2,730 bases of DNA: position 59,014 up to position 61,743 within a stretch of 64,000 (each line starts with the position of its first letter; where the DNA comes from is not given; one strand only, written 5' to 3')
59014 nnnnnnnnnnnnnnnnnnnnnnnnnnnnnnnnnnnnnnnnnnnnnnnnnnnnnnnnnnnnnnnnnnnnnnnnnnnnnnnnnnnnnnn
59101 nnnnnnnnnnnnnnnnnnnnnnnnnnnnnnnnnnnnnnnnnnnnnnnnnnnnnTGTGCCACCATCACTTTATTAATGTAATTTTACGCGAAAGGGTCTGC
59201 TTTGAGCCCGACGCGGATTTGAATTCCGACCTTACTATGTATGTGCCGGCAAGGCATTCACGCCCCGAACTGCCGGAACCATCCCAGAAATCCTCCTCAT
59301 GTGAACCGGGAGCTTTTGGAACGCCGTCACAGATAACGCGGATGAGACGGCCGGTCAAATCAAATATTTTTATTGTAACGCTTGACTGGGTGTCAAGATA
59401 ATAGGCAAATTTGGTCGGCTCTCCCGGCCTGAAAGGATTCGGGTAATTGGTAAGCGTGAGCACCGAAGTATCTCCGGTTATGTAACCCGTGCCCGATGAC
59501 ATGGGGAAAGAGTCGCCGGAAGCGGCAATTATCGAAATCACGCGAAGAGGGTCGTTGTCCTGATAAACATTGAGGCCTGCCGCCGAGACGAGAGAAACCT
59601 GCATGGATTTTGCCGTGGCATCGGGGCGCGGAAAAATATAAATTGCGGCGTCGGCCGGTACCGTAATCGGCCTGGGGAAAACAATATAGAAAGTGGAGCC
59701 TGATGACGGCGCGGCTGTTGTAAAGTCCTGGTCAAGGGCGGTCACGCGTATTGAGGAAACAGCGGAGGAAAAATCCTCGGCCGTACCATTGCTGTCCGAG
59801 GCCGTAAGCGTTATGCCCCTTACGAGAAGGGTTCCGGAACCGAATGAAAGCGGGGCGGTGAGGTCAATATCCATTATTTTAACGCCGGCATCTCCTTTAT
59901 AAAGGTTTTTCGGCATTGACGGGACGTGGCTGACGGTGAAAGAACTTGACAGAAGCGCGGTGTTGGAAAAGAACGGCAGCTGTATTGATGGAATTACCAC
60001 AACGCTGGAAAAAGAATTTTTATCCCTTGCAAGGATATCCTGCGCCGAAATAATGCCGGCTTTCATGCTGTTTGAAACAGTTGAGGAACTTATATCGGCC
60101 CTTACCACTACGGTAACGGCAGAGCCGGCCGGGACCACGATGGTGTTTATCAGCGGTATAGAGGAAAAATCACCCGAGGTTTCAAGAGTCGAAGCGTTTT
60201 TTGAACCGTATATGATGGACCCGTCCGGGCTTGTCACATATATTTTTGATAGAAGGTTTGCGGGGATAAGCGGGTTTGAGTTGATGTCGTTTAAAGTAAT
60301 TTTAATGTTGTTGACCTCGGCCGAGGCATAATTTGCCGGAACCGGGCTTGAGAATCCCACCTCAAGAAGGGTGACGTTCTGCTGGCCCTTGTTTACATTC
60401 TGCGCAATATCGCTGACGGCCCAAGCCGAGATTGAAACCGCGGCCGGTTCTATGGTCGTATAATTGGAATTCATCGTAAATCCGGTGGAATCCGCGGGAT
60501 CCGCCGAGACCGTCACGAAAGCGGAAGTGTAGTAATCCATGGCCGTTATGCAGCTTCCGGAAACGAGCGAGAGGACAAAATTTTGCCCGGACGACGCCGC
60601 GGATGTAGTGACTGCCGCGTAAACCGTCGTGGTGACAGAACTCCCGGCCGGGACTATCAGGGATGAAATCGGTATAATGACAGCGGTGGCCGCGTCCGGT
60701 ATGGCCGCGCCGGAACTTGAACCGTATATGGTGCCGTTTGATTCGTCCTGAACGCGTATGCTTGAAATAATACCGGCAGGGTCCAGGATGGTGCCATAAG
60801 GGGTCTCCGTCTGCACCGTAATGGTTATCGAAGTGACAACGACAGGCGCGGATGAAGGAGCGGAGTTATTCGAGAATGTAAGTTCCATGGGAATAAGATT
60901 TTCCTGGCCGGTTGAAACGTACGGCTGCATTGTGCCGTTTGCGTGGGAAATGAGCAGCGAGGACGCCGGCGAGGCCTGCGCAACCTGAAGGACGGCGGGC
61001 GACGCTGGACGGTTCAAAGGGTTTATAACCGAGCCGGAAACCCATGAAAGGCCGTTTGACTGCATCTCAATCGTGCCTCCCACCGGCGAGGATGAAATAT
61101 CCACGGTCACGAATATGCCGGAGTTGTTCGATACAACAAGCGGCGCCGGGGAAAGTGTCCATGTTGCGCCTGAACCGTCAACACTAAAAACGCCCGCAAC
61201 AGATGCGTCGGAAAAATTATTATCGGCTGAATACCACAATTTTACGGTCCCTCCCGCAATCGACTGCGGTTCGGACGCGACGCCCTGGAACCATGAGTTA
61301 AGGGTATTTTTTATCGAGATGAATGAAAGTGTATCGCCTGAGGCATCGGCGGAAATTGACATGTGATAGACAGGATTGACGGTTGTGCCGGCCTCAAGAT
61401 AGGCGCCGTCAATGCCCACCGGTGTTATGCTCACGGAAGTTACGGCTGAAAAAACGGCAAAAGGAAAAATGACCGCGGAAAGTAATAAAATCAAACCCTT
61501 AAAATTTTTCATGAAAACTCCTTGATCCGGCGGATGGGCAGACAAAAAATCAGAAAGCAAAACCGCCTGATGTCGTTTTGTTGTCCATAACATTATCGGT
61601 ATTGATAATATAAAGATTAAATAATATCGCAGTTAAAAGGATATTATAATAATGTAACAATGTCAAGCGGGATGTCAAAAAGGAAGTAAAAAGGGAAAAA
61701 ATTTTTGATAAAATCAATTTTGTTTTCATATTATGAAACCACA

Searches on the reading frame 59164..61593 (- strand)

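Call 41: search_protein_families(library=pfam, proteins=[window:59164-61593:-], max_evalue=5)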
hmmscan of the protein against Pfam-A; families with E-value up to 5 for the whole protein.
window:59164-61593:- (809 aa): 2 families
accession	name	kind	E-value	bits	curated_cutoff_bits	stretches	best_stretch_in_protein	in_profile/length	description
PF13860.13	FlgD_ig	-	0.00013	22.3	27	1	724-788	9-72/79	FlgD Ig-like domain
PF06280.18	fn3_5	-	0.047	14.8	27.6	0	297-340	49-92/112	Fn3-like domain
